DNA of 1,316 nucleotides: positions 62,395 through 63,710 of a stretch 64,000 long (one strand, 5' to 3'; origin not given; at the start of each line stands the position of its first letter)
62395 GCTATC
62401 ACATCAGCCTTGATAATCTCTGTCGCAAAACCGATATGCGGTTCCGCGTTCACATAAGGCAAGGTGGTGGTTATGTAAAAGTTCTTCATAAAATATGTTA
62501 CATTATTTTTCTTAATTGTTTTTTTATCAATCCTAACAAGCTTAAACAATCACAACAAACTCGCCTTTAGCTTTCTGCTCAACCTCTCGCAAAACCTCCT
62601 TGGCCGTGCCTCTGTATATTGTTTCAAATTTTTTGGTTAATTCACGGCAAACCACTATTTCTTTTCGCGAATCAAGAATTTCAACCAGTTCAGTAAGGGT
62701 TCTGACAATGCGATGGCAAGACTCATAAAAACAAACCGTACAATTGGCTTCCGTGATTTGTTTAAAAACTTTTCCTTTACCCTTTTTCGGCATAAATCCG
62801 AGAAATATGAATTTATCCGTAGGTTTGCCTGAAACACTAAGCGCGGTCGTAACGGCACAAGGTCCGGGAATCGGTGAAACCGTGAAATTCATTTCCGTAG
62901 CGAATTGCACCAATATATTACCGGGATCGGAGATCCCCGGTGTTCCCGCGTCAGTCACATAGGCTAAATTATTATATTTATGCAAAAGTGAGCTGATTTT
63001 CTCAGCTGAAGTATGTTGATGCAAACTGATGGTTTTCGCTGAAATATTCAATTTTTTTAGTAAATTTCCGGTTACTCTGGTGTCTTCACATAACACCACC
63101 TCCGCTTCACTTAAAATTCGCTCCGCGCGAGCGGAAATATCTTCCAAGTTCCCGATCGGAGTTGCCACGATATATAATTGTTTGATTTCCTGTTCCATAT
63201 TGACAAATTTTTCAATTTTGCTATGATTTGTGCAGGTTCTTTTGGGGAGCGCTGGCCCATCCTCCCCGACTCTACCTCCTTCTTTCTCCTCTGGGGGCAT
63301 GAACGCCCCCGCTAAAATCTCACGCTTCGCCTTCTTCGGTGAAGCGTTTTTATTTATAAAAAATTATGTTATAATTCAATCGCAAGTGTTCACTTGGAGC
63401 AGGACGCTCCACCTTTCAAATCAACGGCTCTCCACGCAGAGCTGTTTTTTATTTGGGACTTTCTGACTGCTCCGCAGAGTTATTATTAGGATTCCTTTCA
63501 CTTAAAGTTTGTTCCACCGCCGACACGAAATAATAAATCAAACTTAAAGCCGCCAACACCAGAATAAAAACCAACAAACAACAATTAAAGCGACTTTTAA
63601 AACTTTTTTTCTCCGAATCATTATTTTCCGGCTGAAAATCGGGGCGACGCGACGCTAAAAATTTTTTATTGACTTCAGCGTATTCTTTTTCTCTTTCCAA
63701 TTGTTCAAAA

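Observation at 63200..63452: Two free-standing promoter-to-terminator units (candidate sRNAs) in a GC-rich spacer, one carrying an anti-Shine-Dalgarno-like CCUCCUU tract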

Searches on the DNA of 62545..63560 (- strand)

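Call 4: search_rna_families(source=window, start=63100, end=63560, threshold=evalue, max_evalue=10, show_alignments=3)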
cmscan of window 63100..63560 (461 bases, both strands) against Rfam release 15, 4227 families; matches with E-value up to 10: 5.
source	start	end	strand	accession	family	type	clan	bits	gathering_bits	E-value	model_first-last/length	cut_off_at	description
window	63311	63367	+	RF02389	sau-31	Gene; sRNA;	-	23.4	50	0.29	1-66/66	no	Staphylococcus sRNA sau-31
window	63244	63351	+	RF02345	ar15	Gene; sRNA;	CL00108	22.1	40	0.025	1-112/112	no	Alphaproteobacterial ar15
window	63136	63327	+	RF01266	snR45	Gene; snRNA; snoRNA; CD-box;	-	21.6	80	3.6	1-180/180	no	Small nucleolar RNA snR45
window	63242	63357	-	RF00516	ylbH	Cis-reg; leader;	-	16.7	50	0.32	1-122/122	no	ylbH leader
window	63322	63347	-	RF00950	mir-927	Gene; miRNA;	-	15.3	60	8.1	28-63/86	no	mir-927 microRNA precursor family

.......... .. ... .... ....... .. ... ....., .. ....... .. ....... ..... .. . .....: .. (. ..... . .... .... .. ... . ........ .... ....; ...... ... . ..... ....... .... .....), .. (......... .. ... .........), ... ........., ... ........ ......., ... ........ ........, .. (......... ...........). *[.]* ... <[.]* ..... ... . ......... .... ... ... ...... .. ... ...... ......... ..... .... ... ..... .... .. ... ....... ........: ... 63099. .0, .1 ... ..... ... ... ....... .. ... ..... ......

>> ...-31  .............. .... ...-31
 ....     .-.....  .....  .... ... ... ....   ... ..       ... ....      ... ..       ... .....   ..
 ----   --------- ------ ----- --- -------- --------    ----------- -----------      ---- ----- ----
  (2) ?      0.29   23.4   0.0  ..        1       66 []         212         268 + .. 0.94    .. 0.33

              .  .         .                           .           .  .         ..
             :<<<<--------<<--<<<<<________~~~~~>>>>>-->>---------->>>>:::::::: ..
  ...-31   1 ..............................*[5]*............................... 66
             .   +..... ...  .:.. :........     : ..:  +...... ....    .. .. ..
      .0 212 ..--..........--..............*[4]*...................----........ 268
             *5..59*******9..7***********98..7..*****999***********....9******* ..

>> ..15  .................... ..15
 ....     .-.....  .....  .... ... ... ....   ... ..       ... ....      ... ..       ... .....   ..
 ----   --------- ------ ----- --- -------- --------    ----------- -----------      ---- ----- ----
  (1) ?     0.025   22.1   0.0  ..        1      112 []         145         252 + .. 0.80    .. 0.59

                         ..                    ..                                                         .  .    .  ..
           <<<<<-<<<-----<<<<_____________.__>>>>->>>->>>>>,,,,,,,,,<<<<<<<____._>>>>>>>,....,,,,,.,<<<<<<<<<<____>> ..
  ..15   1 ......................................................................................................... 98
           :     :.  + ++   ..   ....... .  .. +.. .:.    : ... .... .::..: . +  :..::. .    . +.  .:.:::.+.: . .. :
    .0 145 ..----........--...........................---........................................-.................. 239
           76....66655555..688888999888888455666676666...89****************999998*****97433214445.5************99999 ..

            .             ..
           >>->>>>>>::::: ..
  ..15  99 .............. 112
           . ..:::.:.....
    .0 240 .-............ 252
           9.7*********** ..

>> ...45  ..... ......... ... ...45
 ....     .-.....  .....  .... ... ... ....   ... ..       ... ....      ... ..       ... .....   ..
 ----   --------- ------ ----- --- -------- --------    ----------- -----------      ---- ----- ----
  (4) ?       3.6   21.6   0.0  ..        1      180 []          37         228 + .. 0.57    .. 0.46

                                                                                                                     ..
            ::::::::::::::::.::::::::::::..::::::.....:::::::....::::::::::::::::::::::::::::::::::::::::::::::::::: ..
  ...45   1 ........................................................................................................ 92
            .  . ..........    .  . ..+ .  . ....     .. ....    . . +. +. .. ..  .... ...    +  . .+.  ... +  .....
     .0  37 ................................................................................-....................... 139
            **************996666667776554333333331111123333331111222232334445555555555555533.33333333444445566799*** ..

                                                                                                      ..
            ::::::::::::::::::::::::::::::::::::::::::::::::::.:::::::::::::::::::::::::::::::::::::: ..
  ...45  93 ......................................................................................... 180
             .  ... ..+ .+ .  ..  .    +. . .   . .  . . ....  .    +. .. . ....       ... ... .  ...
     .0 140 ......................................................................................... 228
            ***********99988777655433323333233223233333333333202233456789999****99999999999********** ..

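Call 16: search_rna_families(sources=[L001, L002], threshold=gathering)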
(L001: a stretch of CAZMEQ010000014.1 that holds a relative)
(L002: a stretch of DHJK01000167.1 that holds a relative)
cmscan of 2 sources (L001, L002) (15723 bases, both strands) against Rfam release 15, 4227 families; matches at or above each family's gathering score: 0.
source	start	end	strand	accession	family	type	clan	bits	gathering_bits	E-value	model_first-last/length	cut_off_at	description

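Call 18: search_rna_families(source=L001, start=3100, end=4050, threshold=evalue, max_evalue=5, show_alignments=2)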
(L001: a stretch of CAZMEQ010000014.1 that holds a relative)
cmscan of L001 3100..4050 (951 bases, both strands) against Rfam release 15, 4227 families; matches with E-value up to 5: 2.
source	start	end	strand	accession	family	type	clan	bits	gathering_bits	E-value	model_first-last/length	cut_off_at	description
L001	3617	3658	-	RF00457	IRES_mnt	Cis-reg; IRES;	-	11.5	100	3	1-203/203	no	Mnt IRES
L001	3776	3984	-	RF02267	Vax2os1_2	Gene; lncRNA;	-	7.6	55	0.89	263-466/466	no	Vax2os1 conserved region 2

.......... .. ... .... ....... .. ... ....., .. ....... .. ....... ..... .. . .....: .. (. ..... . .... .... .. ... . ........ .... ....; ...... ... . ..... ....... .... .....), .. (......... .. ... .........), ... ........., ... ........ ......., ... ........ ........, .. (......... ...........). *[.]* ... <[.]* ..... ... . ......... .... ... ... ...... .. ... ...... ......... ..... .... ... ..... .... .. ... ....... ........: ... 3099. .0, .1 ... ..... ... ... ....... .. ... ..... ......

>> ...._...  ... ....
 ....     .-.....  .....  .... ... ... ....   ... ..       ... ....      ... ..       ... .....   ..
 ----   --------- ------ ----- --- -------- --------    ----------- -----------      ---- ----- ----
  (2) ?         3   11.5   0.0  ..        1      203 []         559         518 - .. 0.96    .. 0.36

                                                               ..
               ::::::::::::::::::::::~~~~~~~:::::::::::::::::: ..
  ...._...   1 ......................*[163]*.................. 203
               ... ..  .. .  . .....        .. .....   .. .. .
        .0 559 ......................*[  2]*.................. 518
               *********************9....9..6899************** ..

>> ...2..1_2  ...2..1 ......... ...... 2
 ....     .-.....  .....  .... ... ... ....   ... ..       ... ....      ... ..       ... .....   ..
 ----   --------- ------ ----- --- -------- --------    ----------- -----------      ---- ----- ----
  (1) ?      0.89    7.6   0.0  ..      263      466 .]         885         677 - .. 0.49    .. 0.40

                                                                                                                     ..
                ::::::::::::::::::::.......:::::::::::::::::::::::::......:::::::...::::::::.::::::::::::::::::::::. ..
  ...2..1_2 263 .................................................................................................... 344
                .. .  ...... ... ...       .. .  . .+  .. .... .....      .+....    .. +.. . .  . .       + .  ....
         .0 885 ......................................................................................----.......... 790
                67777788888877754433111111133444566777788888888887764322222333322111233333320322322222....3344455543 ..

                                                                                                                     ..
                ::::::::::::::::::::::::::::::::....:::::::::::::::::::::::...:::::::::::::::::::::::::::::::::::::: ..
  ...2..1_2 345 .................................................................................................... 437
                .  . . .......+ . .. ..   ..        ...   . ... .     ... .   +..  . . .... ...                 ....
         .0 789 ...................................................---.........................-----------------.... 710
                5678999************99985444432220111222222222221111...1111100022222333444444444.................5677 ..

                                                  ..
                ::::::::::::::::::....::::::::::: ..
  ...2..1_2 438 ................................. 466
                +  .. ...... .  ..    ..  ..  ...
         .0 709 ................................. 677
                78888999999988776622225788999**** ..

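Call 25: search_rna_families(sources=[L003, L005, L007], threshold=gathering)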
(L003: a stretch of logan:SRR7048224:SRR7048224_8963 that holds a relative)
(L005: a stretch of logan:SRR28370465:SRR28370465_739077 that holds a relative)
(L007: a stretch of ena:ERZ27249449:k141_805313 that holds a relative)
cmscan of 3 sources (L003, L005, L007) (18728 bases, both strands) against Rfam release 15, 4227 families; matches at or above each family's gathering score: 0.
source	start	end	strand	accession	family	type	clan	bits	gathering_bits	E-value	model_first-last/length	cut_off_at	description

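Call 33: search_rna_families(sources=[L001, L005, L007, L008], threshold=evalue, max_evalue=5)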
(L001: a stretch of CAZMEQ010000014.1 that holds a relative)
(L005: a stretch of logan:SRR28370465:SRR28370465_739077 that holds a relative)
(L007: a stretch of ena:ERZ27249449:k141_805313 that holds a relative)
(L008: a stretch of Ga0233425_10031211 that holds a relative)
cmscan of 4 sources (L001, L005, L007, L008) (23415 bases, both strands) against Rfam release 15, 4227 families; matches with E-value up to 5: 10.
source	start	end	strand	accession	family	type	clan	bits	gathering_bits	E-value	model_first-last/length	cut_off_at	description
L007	3337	3481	-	RF02998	IS605-orfB-II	Gene; sRNA;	-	34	88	0.029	1-155/155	no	IS605-orfB-II RNA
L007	1906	1974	+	RF02064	STnc370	Gene; sRNA;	-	32.8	54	0.51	1-71/71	no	Enterobacterial sRNA STnc370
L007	1935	2003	-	RF02064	STnc370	Gene; sRNA;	-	30.8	54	1.3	1-71/71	no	Enterobacterial sRNA STnc370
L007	1899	1969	+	RF00512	Leu_leader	Cis-reg; leader;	-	29.6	50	0.016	1-148/148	no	Leucine operon leader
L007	1940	2017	-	RF00512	Leu_leader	Cis-reg; leader;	-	29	50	0.023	1-148/148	no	Leucine operon leader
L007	1906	1971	+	RF00513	Trp_leader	Cis-reg; leader;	-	25.8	41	0.21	1-100/100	no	Tryptophan operon leader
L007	5624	5672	-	RF02702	AgvB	Gene; sRNA;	-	23.5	56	1.5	1-62/62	no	Anti GcvB sRNA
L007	1921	1972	+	RF00506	Thr_leader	Cis-reg; leader;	-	23.5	55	1.7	1-118/118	no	Threonine operon leader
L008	486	556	+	RF01120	sR33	Gene; snRNA; snoRNA; CD-box;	-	22.7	37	0.96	1-55/55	no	Small nucleolar RNA sR33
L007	4938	4954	+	RF03139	S4-Bacteroidia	Cis-reg; leader;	CL00119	19.7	34.7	4.7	1-34/34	no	S4-Bacteroidia ribosomal protein leader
